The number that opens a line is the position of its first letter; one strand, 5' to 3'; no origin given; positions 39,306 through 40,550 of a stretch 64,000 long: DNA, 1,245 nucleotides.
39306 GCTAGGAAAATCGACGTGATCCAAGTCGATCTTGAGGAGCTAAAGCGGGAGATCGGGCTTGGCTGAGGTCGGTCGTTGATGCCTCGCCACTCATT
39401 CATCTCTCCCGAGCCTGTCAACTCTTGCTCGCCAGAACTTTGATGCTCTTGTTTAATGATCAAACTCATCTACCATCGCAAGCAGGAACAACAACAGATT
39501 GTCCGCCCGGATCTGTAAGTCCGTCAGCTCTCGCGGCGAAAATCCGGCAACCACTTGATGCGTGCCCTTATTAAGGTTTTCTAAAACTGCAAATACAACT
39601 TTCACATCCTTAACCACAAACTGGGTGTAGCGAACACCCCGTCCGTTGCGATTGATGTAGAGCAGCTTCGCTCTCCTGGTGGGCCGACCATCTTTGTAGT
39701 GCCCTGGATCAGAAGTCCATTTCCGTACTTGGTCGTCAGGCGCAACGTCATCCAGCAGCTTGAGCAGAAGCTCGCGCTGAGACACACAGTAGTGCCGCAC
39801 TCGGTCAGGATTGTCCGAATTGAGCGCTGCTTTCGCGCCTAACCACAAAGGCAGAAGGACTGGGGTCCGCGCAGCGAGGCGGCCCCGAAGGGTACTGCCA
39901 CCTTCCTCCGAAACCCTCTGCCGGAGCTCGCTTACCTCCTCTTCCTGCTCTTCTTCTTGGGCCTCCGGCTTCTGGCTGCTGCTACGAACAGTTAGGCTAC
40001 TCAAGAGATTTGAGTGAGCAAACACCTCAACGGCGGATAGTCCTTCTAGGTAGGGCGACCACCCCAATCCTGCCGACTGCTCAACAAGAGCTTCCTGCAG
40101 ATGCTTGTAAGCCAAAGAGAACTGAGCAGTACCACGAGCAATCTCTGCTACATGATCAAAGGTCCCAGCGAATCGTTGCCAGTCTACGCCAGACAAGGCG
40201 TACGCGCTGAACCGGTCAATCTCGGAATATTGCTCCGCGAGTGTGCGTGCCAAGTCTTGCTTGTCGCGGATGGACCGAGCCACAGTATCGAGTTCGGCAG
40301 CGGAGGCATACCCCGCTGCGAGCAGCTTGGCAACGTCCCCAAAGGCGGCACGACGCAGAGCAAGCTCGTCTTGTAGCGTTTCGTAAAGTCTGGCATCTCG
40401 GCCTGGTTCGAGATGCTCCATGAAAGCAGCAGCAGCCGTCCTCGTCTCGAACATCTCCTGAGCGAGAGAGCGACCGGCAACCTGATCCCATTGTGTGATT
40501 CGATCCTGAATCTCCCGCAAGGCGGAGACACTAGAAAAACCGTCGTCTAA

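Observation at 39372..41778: Low-GC insertion carrying an orphan 664-aa protein, apparently inserted into the toxin gene of a UPF0175/DUF3368 pair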

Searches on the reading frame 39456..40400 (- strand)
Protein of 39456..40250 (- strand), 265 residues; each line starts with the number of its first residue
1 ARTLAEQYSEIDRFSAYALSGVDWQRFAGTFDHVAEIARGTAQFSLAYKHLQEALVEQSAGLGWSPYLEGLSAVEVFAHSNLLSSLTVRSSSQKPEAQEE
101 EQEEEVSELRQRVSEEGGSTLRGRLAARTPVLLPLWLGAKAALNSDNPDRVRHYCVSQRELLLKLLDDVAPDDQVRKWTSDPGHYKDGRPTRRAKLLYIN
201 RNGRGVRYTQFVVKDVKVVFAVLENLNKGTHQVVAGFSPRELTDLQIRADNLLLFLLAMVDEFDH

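Call 37: find_homologous_proteins(query=A1, max_evalue=0.00001)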
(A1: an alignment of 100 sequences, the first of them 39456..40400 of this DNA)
Query A1 (100 sequences) (315 aa, profile of the alignment): 4 proteins with E <= 0.00001 among 8000 candidates.
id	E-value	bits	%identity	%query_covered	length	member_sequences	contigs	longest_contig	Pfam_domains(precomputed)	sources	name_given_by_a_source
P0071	2.3e-95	339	33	68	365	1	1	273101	PF18165.7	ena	-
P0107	1.8e-89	319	30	75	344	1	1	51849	PF18165.7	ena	-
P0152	2.1e-68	250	34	62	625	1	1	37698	PF18165.7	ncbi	ncbi:MAG: pPIWI-associating nuclease domain-containing protein [Methanothrix sp.]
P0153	3.4e-61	226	39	38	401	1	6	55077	PF18165.7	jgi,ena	jgi:hypothetical protein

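Call 40: find_encoding_contigs(protein=P0152, flank=10000, max_places=3)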
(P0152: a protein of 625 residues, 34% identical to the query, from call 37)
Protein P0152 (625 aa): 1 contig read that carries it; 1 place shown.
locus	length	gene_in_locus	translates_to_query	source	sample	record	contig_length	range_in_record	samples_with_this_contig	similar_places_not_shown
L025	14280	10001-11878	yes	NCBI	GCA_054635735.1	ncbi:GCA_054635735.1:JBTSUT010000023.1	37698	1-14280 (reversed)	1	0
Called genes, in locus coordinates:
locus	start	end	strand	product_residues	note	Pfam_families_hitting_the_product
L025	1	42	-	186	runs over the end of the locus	PF14382:ECR1_N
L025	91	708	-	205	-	PF03602:Cons_hypoth95 (faint), PF01170:UPF0020, PF13489:Methyltransf_23 (weak), PF05175:MTS, PF06325:PrmA, PF13847:Methyltransf_31, PF08241:Methyltransf_11, PF13649:Methyltransf_25, +1 more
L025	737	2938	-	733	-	PF00515:TPR_1 (faint), PF07719:TPR_2 (faint), PF13174:TPR_6 (faint), PF13176:TPR_7 (faint), PF13181:TPR_8 (faint), PF13428:TPR_14 (faint), PF17874:TPR_MalT (weak), PF13424:TPR_12, +3 more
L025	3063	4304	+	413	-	PF03463:eRF1_1, PF18854:baeRF_family10, PF03464:eRF1_2, PF18859:acVLRF1, PF03465:eRF1_3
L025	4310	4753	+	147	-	PF01877:RNA_binding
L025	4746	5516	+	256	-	PF01261:AP_endonuc_2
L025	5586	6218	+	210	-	PF01997:Translin (weak)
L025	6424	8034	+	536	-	PF01409:tRNA-synt_2d, PF17759:tRNA_synthFbeta, PF18006:SepRS_C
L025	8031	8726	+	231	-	PF00455:DeoRC (faint), PF06026:Rib_5-P_isom_A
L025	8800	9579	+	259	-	PF18742:DpnII-MboI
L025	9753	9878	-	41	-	-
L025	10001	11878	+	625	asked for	PF18165:pP_pnuc_1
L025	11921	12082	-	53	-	-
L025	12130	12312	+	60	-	PF01954:AF2212-like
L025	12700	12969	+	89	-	PF01850:PIN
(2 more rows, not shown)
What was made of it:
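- Beside a DpnII REase and PIN TAs in Methanothrix (call 40).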

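Call 41: find_encoding_contigs(protein=P0153, flank=10000, max_places=3)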
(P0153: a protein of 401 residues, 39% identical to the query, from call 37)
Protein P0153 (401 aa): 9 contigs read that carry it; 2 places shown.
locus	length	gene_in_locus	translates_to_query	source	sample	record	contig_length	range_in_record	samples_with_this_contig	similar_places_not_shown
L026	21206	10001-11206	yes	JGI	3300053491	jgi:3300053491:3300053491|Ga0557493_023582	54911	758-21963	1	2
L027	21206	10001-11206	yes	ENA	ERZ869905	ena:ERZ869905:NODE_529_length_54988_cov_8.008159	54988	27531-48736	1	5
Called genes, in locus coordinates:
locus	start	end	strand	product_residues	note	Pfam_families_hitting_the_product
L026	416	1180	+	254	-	-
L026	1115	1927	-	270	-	PF08401:ArdcN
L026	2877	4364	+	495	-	PF06956:RtcR, PF00158:Sigma54_activat, PF14532:Sigma54_activ_2, PF07728:AAA_5 (faint), PF25601:AAA_lid_14, PF02954:HTH_8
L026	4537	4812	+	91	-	-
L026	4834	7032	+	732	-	PF13588:HSDR_N_2, PF04313:HSDR_N, PF00270:DEAD, PF04851:ResIII, PF18766:SWI2_SNF2, PF00271:Helicase_C (weak), PF08463:EcoEI_R_C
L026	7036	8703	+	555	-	PF12161:HsdM_N, PF02384:N6_Mtase, PF01170:UPF0020, PF02384:N6_Mtase, PF07669:Eco57I (weak)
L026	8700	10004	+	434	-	PF01420:Methylase_S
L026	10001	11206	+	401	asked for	PF18165:pP_pnuc_1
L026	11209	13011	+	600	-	PF13175:AAA_15 (weak), PF13304:AAA_21, PF13175:AAA_15, PF12476:DUF3696 (faint)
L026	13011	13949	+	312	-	-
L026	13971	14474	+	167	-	-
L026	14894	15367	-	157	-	PF11848:DUF3368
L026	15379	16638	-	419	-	PF01381:HTH_3, PF12844:HTH_19 (weak), PF13560:HTH_31, PF06114:Peptidase_M78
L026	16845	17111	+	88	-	PF08980:DUF1883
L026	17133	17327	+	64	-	PF14168:YjzC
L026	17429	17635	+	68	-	-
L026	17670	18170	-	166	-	-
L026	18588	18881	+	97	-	-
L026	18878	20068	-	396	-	PF02899:Phage_int_SAM_1 (weak), PF13495:Phage_int_SAM_4 (faint), PF00589:Phage_integrase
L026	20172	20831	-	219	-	PF01209:Ubie_methyltran, PF13489:Methyltransf_23, PF01170:UPF0020 (faint), PF05175:MTS, PF13847:Methyltransf_31, PF08241:Methyltransf_11, PF08242:Methyltransf_12, PF13649:Methyltransf_25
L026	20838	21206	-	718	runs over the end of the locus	PF00122:E1-E2_ATPase, PF00702:Hydrolase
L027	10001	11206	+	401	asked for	PF18165:pP_pnuc_1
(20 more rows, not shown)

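Call 43: predict_structure(alignment_id=A1)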
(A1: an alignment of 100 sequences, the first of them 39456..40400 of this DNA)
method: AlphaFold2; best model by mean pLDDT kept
length: 315 residues; sequences in the alignment: 100
mean_pLDDT: 88.4   pTM: 0.82
mean pLDDT of the five models: 88.4, 88.3, 87.6, 87.3, 86.9
residues with pLDDT >= 90: 205; 70-90: 82; 50-70: 26; < 50: 2
segments of 3 or more residues with pLDDT < 50: none
pLDDT, mean of each block of 10 residues (from residue 1): 55 70 74 76 74 80 92 91 94 96 83 82 97 87 84 93 95 96 98 94 96 98 98 98 96 86 97 86 80 97 97 85
secondary structure, 60 per line:
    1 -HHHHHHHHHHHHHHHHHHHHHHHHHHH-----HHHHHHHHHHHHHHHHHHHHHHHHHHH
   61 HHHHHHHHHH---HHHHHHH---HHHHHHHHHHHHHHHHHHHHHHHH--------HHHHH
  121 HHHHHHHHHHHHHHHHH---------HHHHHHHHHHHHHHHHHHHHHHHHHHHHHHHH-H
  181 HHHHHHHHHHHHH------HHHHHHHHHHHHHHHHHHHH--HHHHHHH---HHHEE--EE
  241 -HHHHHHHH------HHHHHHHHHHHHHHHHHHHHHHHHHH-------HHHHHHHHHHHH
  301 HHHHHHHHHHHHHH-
elements in order: H2-28 H34-70 H74-80 H84-107 H116-137 H147-178 H180-193 H200-219 H222-228 H242-249 H256-281 H289-314
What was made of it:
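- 39852..40250 (-): Helical region (aa 400-532) conserved across the family. It includes the acidic linker at aa 490-514 (39906-39980). The AlphaFold model built with the alignment has pLDDT 88 and pTM 0.82 (call 43).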

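Call 47: fold_search(model_id=the predicted structure, library=pdb)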
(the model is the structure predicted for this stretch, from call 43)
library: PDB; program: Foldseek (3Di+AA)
matches with E <= 10: 196; with E <= 0.001: 0
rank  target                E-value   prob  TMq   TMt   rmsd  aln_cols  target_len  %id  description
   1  7p5c_A                1.0e+00  0.07  0.14  0.11  30.6       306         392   13  Cryo-EM structure of human TTYH3 in Ca2+ and GDN (released 2021-08-11)
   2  7cfn_R                1.1e+00  0.06  0.14  0.15  21.4       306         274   13  Cryo-EM structure of the INT-777-bound GPBAR-Gs complex (released 2020-09-09)
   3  7qv3_w                1.3e+00  0.06  0.14  0.09  23.3       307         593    9  Bacillus subtilis MutS2-collided disome complex (MutS2 conf.2; Leading 70S) (released 2022-03-09)
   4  8qag_A                1.3e+00  0.10  0.18  0.19  21.6       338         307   16  X-ray crystal structure of a de novo designed single-chain parallel coiled-coil alpha-helical barrel with 6 inner heli (released 2024-07-03)
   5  7rtt_B                1.4e+00  0.06  0.14  0.12  28.5       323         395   12  Cryo-EM structure of a TTYH2 cis-dimer (released 2021-08-25)
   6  8fbj                  1.4e+00  0.15  0.23  0.24  14.7       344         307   13  Improving the secretion of designed protein assemblies through negative design of cryptic transmembrane domains (released 2023-03-22)
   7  6grj_E                1.4e+00  0.04  0.11  0.10  37.0       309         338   12  Structure of the AhlB pore of the tripartite alpha-pore forming toxin, AHL, from Aeromonas hydrophila. (released 2019-07-03)
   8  5tj4_D                1.6e+00  0.07  0.14  0.09  18.1       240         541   14  Gasdermin-B C-terminal domain containing the polymorphism residues Gly299:Pro306 fused to maltose binding protein (released 2017-02-01)
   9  7rtu_B                1.6e+00  0.05  0.15  0.14  31.6       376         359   12  Cryo-EM structure of a TTYH2 trans-dimer (released 2021-08-25)
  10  9dqh_A                1.7e+00  0.07  0.16  0.19  21.0       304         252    8  CryoEM structure of Gq-coupled MRGPRD with a new agonist EP-2825 (released 2024-12-11)
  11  8vpb_A                2.0e+00  0.03  0.12  0.07  23.4       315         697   11  Cryo-EM structure of the ABC transporter PCAT1 bound with MgADP_Class_2 (released 2024-10-30)
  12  6duw                  2.0e+00  0.12  0.19  0.25  10.1       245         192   10  Crystal structure of the alpha-N-catenin actin-binding domain H1 mutant (released 2018-12-19)
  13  5tj4_I                2.1e+00  0.06  0.14  0.10  17.9       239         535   10  Gasdermin-B C-terminal domain containing the polymorphism residues Gly299:Pro306 fused to maltose binding protein (released 2017-02-01)
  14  4kly_D                2.2e+00  0.12  0.23  0.29  10.1       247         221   10  Crystal structure of a blue-light absorbing proteorhodopsin mutant D97N from HOT75 (released 2013-06-05)
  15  8r96_D                2.2e+00  0.06  0.17  0.18  18.7       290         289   10  Crystal structure of the cryorhodopsin CryoR2 at pH 4.6, type A crystals (released 2024-12-11)
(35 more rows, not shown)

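Call 48: search_solved_structures(query=A1, max_evalue=10, show_alignments=3)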
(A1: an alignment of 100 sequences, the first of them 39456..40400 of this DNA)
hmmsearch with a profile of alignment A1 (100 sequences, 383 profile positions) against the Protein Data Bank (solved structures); distinct sequences matched with E-value up to 10: 46.
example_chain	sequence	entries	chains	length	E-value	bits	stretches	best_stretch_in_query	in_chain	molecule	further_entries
7sat_C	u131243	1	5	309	0.039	16.9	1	28-181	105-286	Por secretion system protein porL/gldL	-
5zuv_A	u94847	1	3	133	0.1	15.5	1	53-175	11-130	Spike glycoprotein,Spike glycoprotein,inhibitor EK1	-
9r1o_A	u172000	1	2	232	0.12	15.3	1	8-178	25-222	sc-apCC-6-DPH-NR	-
2ch7_A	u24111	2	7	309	0.13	15.2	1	14-136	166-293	METHYL-ACCEPTING CHEMOTAXIS PROTEIN | Methyl-accepting chemotaxis protein 2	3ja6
6b2z_b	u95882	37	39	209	0.13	15.2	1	43-173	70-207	ATP synthase subunit b | ATP synthase subunit 4, mitochondrial | ATP synthase subunit 4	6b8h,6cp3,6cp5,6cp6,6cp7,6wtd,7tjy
2ch7_B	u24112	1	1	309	0.13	15.1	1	16-136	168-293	METHYL-ACCEPTING CHEMOTAXIS PROTEIN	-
3ja6_H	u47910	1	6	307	0.14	15.1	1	15-136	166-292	Methyl-accepting chemotaxis protein 2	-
4f7g_B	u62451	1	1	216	0.22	14.5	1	35-183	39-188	Talin-1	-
5du3_A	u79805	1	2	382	0.3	14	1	61-208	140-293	Plasma protease C1 inhibitor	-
5duq_A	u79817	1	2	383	0.3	14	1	61-208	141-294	Plasma protease C1 inhibitor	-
2oay_A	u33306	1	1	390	0.31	13.9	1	61-208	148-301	Plasma protease C1 inhibitor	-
8w18_I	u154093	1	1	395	0.32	13.9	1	62-208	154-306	Plasma protease C1 inhibitor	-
8qad_A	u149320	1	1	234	0.34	13.8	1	5-176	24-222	sc-apCC-6-LLIA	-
7akv_A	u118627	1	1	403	0.34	13.8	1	62-208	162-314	Plasma protease C1 inhibitor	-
6b3o_A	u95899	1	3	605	0.35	13.8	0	24-127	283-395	Spike glycoprotein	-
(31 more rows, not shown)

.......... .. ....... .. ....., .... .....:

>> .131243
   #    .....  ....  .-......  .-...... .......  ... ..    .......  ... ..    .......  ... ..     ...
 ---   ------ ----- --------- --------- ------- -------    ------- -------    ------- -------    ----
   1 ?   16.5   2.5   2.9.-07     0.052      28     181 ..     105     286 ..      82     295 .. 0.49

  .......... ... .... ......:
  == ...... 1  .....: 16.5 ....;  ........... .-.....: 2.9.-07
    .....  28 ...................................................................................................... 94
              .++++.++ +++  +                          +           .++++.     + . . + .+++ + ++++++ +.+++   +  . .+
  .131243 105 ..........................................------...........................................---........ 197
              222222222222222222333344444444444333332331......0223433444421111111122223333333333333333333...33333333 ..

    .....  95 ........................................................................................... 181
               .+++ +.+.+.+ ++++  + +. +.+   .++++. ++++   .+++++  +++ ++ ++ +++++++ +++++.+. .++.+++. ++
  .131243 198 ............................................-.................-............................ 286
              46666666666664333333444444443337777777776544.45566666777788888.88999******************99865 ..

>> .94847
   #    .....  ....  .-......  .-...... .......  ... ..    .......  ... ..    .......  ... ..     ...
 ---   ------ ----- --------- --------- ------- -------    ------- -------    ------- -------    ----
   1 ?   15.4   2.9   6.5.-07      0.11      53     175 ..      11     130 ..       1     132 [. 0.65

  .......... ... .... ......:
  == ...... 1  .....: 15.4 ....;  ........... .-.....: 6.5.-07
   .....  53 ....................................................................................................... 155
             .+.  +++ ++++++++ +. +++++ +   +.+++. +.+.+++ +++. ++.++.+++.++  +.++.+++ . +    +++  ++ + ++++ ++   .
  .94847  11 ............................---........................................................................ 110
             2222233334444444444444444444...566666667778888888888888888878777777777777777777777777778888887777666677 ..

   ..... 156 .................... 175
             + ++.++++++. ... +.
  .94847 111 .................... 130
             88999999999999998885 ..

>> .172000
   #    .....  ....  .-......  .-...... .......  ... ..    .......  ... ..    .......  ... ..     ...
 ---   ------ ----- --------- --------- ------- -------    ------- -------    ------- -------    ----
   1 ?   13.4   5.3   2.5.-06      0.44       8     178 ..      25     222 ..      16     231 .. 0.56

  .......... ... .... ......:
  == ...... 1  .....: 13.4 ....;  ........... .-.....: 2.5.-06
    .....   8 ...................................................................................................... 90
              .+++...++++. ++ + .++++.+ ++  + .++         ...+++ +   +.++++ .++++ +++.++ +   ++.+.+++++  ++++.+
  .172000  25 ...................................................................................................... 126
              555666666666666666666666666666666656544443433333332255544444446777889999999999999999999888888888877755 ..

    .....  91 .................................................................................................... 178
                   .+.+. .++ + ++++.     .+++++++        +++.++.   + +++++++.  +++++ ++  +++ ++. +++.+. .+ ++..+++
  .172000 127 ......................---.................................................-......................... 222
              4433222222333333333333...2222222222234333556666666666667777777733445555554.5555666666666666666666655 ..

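Call 49: fold_search(model_id=the predicted structure, library=viral)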
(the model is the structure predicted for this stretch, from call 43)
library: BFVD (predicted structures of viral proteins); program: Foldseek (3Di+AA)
matches with E <= 10: 140; with E <= 0.001: 0
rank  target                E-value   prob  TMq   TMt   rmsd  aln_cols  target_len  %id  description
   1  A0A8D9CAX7            1.1e-01  0.57  0.18  0.23  17.1       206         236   16  Uncharacterized protein [uncultured marine phage]
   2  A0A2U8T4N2            2.1e-01  0.54  0.25  0.22  30.2       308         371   14  Uncharacterized protein [White spot syndrome virus]
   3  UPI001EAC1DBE         2.6e-01  0.11  0.12  0.12  25.9       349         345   10  (no name look-up for this kind of identifier)
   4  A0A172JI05            6.8e-01  0.08  0.14  0.16  19.6       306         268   11  Virion protein [Bacillus phage AR9]
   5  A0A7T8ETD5            7.8e-01  0.13  0.15  0.18  20.1       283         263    8  (no name in the UniProt tables at hand)
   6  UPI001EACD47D         7.8e-01  0.08  0.15  0.17  19.7       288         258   14  (no name look-up for this kind of identifier)
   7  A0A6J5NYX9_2          8.1e-01  0.07  0.14  0.06  46.7       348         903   11  Tape measure protein [uncultured Caudovirales phage]
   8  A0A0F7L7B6            1.1e+00  0.09  0.18  0.10  29.2       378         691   12  Tail length phage protein [uncultured marine virus]
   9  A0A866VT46            1.1e+00  0.11  0.20  0.20  20.6       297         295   10  G protein coupled receptor 4B [Elephant endotheliotropic herpesvirus 1A]
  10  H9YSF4                1.2e+00  0.04  0.12  0.06  28.0       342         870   12  (no name in the UniProt tables at hand)
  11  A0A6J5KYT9            1.3e+00  0.06  0.14  0.12  32.7       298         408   12  Uncharacterized protein [uncultured Caudovirales phage]
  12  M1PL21                1.3e+00  0.04  0.12  0.08  24.1       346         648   13  (no name in the UniProt tables at hand)
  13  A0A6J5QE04            1.3e+00  0.06  0.16  0.06  23.9       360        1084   15  Caudovirus, tape measure, N-terminal [uncultured Caudovirales phage]
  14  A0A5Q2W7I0            1.4e+00  0.04  0.13  0.07  31.8       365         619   12  (no name in the UniProt tables at hand)
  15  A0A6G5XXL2            1.5e+00  0.08  0.16  0.19  19.5       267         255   15  (no name in the UniProt tables at hand)
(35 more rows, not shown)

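Call 50: search_protein_families(library=pfam, alignment_id=A1, max_evalue=1)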
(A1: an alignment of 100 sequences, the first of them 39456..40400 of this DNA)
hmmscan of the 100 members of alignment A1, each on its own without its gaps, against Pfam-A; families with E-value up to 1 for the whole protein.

A. member 1, window:39456-40400:- (315 aa): 1 family
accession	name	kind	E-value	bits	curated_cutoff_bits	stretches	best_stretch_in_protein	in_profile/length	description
PF18165.6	pP_pnuc_1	-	2.9e-25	88.9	26.3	1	184-303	11-130/133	Predicted pPIWI-associating nuclease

B. families by the number of members that match (of 100 scanned): 91 families (the first 25 are shown)
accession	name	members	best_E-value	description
PF18165.6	pP_pnuc_1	100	1.6e-33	Predicted pPIWI-associating nuclease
PF04108.17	ATG17_like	3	0.01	Autophagy protein ATG17-like domain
PF08429.16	PLU-1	2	0.004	PLU-1-like protein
PF05859.17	Mis12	2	0.013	Mis12 protein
PF08621.15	RPAP1_N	2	0.12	RPAP1-like, N-terminal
PF03525.20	Meiotic_rec114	1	0.0019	Meiotic recombination protein Rec7 N-terminal domain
PF20769.2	YPEB_N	1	0.0043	YpeB N-terminal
PF23432.1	DUF7118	1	0.01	Domain of unknown function (DUF7118)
PF17243.7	POTRA_TamA_1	1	0.011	POTRA domain TamA domain 1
PF02260.25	FATC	1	0.012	FATC domain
PF02799.21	NMT_C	1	0.013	Myristoyl-CoA:protein N-myristoyltransferase, C-terminal domain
PF20013.4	GAP1-N2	1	0.015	GTPase-associated protein 1, N-terminal domain type 2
PF19191.5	HEF_HK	1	0.016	HEF_HK domain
PF03885.18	DUF327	1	0.017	Protein of unknown function (DUF327)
PF06580.19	His_kinase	1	0.017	Histidine kinase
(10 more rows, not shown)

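Call 51: search_protein_families(library=padloc, alignment_id=A1, max_evalue=0.01)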
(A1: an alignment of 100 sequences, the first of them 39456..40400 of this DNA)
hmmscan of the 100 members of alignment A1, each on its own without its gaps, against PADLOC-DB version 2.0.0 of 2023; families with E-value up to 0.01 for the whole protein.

A. member 1, window:39456-40400:- (315 aa): 1 family
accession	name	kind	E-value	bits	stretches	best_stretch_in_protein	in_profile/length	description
PDLC02413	Aga_Nuclease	-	1.1e-08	32.7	1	190-281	21-116/267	-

B. families by the number of members that match (of 100 scanned): 9 families
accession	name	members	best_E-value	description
PDLC02413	Aga_Nuclease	96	2.6e-15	-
PDLC00601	ZorA1|ZorA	1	0.00097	MotA/ExbB/TolQ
PDLC02215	QatD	1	0.0025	-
PDLC00650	ZorA3|ZorA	1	0.0026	MotA/ExbB/TolQ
PDLC04567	PDC-M30A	1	0.0028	-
PDLC01612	Csm2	1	0.0034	CAS-III-A; effector_SS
PDLC02663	DndD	1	0.0079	DndD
PDLC03393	REase_II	1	0.009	Type II nicking endonuclease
PDLC02479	BrxC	1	0.0099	BrxC-PglY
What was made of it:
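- All 100 aligned relatives hit PF18165, and 96 of 100 hit PADLOC Aga_Nuclease (calls 50, 51).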

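Call 55: search_protein_families(library=pfam, proteins=[P0152], max_evalue=0.01)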
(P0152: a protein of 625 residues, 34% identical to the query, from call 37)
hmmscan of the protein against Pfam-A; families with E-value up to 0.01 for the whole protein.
P0152 (625 aa): 2 families
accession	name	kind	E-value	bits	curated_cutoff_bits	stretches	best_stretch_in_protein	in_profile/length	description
PF18165.6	pP_pnuc_1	-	2e-27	95.9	26.3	1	461-588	3-131/133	Predicted pPIWI-associating nuclease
PF12242.14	Eno-Rase_NADH_b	-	0.0028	17.9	23.4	0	282-299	46-63/79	NAD(P)H binding domain of trans-2-enoyl-CoA reductase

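Call 60: search_protein_families(library=pfam, proteins=[L026:13011-13949:+], max_evalue=10)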
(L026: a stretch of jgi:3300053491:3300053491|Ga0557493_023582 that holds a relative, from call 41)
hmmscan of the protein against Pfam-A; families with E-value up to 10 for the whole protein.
L026:13011-13949:+ (312 aa): 0 families

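Call 107: search_protein_families(library=padloc, proteins=[L026:11209-13011:+, L026:13011-13949:+], max_evalue=0.001)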
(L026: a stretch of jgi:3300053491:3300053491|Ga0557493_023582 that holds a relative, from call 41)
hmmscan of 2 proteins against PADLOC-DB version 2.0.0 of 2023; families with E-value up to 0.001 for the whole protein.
L026:11209-13011:+ (600 aa): 77 families (the best 25 are shown)
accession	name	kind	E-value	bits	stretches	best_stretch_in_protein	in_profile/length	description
PDLC04707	PDC-M55A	-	2.8e-46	156.4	3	431-598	245-405/421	-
PDLC03878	NsnB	-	1.6e-44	151.1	1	1-594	1-334/345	-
PDLC04148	HEC-03B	-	2.9e-37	126.8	2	456-598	309-440/458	-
PDLC02979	AriA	-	2.6e-22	78.1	2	381-530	237-372/373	-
PDLC02980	AriA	-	1.8e-16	59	1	402-531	174-303/304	-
PDLC04176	HEC-01A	-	3.1e-13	47.8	2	3-67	4-68/371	-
PDLC04178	HEC-01A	-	9.1e-13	46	1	2-58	9-64/399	-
PDLC04177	HEC-01A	-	3.1e-11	40.9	2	483-533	295-342/393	-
PDLC00070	GajA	-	4.3e-10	36.8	1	484-530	290-336/596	AAA ATPase domain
PDLC02335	AbiLi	-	7.6e-10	36.3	1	1-58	49-106/326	AbiLi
PDLC04179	HEC-01A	-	4.2e-09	34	1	1-66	1-65/459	-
PDLC04392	PDC-M07A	-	5.7e-09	33.5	1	1-62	1-61/432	-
PDLC04144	HEC-01B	-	6.7e-09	33.3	1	3-93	4-84/395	-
PDLC04393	PDC-M07A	-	7e-09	33.2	1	1-74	1-73/435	-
PDLC04389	PDC-M07A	-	7.8e-09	33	1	2-45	6-49/443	-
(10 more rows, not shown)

L026:13011-13949:+ (312 aa): 0 families
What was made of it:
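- After hsdR-M-S and before an AriA/GajA-like ATPase (calls 41, 107).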
